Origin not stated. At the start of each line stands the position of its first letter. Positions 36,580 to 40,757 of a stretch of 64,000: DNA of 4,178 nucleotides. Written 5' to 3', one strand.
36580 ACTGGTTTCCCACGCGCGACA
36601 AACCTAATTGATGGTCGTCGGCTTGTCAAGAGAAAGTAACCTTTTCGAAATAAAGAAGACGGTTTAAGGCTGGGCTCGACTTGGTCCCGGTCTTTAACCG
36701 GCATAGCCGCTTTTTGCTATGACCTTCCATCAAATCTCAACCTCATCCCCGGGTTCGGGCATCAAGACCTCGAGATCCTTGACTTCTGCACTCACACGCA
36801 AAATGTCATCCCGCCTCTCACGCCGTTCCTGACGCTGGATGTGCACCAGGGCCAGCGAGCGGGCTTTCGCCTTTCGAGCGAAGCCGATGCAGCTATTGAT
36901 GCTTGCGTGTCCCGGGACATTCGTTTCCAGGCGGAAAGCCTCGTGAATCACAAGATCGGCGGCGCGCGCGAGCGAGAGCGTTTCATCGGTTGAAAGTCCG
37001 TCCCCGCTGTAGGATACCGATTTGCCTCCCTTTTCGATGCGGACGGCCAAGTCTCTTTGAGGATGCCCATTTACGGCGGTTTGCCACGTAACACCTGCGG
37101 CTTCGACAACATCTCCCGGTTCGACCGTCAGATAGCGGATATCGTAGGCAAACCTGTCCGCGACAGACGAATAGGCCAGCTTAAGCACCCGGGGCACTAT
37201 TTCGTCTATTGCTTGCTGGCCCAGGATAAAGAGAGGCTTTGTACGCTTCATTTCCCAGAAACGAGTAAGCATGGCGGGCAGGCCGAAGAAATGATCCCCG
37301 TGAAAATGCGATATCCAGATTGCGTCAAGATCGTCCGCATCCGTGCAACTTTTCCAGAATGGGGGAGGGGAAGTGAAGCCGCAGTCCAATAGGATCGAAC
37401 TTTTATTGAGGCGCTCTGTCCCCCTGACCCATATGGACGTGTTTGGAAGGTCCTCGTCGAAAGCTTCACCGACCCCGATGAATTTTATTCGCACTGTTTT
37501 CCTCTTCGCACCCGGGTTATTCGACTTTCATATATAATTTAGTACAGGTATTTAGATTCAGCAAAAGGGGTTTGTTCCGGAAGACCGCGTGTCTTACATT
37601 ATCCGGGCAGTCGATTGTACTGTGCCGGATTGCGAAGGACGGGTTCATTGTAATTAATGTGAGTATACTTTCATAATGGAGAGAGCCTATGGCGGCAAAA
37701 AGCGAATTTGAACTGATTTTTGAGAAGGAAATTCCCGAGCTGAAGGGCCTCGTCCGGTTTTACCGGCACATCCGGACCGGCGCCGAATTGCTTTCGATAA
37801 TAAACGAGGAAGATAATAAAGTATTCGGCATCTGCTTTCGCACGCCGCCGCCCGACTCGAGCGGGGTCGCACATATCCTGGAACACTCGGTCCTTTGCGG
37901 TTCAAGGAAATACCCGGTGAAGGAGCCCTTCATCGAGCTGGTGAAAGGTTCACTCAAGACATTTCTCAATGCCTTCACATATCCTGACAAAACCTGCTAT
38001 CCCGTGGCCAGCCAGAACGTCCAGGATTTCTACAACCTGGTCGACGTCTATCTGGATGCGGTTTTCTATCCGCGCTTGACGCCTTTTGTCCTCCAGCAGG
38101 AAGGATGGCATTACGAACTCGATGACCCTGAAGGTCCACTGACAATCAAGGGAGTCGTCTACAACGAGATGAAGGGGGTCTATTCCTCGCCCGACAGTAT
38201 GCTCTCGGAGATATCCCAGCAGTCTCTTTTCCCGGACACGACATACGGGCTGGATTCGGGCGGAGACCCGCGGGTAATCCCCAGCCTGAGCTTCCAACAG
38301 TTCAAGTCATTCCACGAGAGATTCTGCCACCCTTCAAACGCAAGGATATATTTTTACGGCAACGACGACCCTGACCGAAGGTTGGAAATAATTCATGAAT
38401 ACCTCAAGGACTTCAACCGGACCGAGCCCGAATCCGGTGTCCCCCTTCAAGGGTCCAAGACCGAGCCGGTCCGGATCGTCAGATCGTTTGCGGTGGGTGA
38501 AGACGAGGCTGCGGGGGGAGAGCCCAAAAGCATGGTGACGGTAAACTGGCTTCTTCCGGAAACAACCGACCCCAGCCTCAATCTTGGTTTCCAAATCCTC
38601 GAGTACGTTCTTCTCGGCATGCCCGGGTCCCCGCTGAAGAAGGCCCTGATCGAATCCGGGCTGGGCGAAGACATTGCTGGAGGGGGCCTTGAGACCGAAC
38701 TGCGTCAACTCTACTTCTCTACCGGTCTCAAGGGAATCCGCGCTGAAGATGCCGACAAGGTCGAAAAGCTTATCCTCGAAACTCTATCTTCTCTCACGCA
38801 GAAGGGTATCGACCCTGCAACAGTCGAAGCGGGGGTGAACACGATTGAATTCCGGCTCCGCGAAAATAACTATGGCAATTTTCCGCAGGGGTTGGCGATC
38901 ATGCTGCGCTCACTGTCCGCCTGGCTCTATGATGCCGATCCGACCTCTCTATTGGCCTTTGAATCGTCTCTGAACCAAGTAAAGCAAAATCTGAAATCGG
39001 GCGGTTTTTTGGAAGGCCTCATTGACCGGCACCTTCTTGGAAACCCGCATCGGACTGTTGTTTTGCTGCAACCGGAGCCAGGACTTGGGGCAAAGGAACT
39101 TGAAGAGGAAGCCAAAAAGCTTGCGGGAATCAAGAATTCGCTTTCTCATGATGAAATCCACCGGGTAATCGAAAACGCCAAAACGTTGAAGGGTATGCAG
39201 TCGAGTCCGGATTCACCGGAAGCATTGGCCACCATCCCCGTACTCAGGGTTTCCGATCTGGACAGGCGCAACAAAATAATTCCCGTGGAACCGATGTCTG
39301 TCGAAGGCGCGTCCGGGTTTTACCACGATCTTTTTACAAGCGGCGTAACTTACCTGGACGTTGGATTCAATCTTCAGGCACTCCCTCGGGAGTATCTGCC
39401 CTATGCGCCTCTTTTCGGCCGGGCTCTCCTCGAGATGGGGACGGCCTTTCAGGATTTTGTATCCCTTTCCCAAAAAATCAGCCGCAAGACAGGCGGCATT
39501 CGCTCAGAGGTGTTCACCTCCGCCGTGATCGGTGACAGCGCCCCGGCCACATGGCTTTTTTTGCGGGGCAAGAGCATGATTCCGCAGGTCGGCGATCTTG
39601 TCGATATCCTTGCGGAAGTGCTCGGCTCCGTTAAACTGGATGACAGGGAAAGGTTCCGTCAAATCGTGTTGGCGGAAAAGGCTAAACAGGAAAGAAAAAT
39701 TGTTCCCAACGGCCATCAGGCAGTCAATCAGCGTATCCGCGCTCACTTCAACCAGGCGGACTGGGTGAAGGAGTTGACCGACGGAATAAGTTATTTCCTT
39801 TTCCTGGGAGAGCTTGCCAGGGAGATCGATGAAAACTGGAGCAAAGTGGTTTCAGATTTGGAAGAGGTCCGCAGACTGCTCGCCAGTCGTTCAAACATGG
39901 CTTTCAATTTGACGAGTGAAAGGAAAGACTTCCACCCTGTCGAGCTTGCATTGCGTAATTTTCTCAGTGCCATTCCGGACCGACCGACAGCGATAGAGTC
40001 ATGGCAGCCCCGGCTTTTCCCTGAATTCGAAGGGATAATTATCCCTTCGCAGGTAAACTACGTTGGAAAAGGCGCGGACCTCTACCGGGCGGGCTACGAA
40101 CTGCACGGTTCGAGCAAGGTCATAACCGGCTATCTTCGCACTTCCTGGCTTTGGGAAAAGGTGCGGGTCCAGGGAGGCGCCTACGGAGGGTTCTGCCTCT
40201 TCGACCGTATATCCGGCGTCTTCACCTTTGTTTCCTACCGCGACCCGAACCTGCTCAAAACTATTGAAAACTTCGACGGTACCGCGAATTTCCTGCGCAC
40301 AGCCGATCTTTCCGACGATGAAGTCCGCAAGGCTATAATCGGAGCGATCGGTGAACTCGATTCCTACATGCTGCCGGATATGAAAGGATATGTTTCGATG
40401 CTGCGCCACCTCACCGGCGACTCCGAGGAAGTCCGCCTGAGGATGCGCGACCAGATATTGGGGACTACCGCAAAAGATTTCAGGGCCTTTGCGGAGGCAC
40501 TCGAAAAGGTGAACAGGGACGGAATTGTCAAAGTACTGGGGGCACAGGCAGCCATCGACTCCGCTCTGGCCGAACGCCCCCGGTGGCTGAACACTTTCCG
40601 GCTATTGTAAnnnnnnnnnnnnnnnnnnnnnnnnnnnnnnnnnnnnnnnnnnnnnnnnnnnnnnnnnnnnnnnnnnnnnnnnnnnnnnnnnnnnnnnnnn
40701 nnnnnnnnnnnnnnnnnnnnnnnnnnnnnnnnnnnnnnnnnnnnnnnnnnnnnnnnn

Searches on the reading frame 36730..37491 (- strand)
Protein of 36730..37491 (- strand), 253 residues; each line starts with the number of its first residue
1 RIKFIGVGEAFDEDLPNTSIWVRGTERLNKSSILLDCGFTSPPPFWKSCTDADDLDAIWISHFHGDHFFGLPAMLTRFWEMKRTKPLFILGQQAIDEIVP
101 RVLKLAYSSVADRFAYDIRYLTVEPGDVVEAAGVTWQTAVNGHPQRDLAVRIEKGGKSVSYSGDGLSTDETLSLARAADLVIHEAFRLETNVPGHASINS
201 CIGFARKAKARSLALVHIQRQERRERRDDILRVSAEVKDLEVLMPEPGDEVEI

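Call 59: search_protein_families(library=pfam, proteins=[window:36730-37491:-], max_evalue=0.001)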
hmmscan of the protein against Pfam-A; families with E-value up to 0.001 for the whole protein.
window:36730-37491:- (253 aa): 3 families
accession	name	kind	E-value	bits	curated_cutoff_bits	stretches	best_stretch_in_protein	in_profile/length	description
PF12706.13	Lactamase_B_2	-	1.9e-16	60.7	27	1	33-218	3-200/200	Beta-lactamase superfamily domain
PF00753.33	Lactamase_B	-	1.3e-09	38.8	22.7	1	23-176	12-161/196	Metallo-beta-lactamase superfamily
PF23023.1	Anti-Pycsar_Apyc1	-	6.3e-05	23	50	1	2-75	5-74/250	Anti-Pycsar protein Apyc1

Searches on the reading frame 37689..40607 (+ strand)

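Call 59: search_protein_families(library=pfam, proteins=[window:37689-40607:+], max_evalue=0.001)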
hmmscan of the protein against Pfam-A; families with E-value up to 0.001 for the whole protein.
window:37689-40607:+ (973 aa): 4 families
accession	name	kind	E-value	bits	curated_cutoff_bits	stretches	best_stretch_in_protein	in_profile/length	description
PF08367.16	M16C_assoc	-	8.6e-65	218.8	25.3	1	460-709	1-252/252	Peptidase M16C associated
PF22516.1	PreP_C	-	2.3e-56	190.5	27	1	781-951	2-171/173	PreP C-terminal domain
PF05193.26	Peptidase_M16_C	-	2.2e-28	99.8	23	1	199-384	1-179/181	Peptidase M16 inactive domain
PF00675.25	Peptidase_M16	-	7.1e-10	39.4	22.3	1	54-137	27-107/149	Insulinase (Peptidase family M16)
